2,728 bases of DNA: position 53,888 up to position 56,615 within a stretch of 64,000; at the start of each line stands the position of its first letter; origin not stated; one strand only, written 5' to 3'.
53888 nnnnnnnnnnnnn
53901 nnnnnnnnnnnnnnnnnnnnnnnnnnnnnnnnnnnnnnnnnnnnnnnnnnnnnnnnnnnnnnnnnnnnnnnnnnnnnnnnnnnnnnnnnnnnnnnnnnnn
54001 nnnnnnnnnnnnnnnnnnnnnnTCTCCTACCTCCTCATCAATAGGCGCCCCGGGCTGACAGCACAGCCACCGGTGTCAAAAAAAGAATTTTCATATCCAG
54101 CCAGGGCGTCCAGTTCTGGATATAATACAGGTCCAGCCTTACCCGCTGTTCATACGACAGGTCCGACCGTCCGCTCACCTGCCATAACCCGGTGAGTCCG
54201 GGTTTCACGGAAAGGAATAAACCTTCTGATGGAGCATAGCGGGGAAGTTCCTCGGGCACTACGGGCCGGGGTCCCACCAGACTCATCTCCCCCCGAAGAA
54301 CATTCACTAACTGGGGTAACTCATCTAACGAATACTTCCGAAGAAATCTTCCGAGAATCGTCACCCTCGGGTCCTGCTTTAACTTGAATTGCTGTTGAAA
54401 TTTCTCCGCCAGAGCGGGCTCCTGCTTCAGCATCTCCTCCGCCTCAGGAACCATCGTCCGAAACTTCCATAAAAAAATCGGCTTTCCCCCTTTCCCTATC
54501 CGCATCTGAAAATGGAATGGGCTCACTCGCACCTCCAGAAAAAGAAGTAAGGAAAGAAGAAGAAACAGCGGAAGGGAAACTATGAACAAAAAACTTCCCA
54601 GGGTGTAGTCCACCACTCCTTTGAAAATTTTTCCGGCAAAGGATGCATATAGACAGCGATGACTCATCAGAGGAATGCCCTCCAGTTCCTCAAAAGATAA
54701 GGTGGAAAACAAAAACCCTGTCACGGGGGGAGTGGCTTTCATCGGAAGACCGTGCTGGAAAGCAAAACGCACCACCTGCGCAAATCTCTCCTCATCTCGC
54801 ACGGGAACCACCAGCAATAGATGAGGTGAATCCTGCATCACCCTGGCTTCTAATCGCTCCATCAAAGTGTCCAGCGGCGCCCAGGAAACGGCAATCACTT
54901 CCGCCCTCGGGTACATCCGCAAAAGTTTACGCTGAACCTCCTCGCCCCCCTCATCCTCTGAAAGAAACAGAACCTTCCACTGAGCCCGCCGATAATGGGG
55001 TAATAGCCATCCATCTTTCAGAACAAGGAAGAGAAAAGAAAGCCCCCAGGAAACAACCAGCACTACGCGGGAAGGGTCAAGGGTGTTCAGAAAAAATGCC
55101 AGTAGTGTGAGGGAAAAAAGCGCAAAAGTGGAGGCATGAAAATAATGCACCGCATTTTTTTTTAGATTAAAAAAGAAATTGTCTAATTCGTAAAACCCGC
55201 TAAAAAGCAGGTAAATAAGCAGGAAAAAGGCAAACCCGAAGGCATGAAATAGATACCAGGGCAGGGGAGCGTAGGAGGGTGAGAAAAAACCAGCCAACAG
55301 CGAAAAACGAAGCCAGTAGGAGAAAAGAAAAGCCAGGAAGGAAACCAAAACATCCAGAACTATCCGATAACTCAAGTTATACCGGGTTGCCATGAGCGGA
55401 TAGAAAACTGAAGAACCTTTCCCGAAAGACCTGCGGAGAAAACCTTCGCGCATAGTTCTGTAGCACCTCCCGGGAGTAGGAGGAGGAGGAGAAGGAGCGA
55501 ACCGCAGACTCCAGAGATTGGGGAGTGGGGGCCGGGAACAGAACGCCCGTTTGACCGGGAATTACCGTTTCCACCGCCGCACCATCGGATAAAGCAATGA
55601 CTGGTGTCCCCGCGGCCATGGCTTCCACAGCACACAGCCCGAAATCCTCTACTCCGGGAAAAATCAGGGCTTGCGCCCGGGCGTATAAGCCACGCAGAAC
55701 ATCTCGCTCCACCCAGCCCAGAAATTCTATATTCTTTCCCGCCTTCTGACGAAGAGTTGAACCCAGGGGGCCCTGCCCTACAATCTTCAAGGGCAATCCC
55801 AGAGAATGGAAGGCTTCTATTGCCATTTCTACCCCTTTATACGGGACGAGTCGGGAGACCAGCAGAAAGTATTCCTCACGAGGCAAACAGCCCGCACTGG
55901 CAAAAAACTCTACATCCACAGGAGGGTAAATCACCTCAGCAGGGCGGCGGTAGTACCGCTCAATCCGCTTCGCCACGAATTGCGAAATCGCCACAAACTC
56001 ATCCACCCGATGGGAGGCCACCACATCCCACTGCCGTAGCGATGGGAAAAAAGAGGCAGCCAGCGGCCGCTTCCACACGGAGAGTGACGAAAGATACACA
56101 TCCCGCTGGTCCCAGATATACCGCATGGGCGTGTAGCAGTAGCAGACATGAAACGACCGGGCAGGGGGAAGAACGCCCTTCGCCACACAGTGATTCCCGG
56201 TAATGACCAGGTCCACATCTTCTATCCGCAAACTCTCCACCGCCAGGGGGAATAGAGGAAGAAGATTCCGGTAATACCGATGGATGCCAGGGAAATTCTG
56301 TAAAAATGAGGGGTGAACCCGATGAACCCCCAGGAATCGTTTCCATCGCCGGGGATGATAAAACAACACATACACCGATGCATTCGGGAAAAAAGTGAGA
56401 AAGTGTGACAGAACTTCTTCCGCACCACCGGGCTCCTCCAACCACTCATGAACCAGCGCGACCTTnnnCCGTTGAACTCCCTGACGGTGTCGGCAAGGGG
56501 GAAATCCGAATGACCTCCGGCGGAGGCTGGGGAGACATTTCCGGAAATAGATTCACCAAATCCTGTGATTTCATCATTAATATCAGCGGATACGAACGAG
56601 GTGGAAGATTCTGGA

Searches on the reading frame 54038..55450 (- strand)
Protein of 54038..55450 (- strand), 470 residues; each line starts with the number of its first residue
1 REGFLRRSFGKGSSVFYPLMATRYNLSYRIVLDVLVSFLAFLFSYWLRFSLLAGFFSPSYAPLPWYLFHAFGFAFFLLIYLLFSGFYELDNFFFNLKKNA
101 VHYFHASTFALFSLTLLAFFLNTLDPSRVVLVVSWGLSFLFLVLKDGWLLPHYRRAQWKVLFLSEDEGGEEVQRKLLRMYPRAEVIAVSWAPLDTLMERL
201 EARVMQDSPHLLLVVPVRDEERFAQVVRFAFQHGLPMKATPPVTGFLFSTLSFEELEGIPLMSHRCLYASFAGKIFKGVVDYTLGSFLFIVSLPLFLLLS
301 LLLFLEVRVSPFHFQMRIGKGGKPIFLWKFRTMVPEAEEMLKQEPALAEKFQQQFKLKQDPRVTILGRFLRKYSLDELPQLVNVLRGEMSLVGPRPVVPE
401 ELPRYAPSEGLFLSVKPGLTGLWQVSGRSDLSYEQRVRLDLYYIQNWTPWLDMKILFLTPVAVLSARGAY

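Call 31: search_protein_families(library=pfam, proteins=[window:54038-55450:-], max_evalue=0.001)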
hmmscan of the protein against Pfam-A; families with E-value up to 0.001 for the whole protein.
window:54038-55450:- (470 aa): 1 family
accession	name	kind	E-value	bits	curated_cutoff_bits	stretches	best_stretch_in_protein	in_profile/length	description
PF02397.22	Bac_transf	-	1.3e-59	201.2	27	1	277-464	1-178/179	Bacterial sugar transferase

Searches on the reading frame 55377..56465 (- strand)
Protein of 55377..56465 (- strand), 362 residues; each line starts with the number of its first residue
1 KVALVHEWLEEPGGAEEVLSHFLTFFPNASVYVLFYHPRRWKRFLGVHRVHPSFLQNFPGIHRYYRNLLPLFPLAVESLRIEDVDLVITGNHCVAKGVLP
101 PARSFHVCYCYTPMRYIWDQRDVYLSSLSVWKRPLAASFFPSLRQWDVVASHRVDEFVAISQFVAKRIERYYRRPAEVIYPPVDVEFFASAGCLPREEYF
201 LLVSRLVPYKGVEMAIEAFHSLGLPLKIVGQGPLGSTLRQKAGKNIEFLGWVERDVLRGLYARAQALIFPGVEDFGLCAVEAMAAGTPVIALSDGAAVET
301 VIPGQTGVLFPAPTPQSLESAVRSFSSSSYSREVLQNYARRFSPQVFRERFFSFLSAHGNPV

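Call 31: search_protein_families(library=pfam, proteins=[window:55377-56465:-], max_evalue=0.001)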
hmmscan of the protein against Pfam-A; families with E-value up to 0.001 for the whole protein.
window:55377-56465:- (362 aa): 4 families
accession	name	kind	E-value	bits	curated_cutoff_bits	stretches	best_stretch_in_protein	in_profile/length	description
PF00534.26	Glycos_transf_1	-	3e-27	95.7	26.4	1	196-341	14-171/172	Glycosyl transferases group 1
PF13692.12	Glyco_trans_1_4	-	9.3e-23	81.5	27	1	199-324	3-138/142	Glycosyl transferases group 1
PF13439.12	Glyco_transf_4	-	2.9e-08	34.3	28.5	1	12-186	1-169/170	Glycosyltransferase Family 4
PF20706.3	GT4-conflict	-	5.1e-05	22.9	26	1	253-291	271-310/385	Family 4 Glycosyltransferase in conflict systems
